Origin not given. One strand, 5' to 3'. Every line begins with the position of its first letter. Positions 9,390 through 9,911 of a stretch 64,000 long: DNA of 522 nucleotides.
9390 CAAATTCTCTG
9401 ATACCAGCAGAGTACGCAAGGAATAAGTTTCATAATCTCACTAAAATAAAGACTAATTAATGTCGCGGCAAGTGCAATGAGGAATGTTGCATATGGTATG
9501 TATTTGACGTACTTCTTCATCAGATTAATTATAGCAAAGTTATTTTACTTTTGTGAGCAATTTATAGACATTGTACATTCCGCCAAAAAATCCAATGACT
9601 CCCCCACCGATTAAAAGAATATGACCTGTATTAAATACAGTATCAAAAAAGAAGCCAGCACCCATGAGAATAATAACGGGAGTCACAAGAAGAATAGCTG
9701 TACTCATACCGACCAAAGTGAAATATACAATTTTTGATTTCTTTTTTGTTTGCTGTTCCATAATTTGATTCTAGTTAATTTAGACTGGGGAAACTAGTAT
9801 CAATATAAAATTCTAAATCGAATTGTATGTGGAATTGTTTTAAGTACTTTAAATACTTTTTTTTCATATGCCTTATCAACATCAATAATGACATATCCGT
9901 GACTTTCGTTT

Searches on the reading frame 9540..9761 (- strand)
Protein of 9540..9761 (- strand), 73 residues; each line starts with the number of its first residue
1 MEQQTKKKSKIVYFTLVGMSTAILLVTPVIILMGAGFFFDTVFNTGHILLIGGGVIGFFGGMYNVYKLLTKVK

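Call 69: search_protein_families(library=pfam, proteins=[window:9540-9761:-], max_evalue=0.001)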
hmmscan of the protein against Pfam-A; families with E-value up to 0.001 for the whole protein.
window:9540-9761:- (73 aa): 1 family
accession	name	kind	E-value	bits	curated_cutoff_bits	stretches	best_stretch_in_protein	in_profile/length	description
PF09527.15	ATPase_gene1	-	4.6e-08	33.5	26.6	1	19-68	5-54/54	Putative F0F1-ATPase subunit Ca2+/Mg2+ transporter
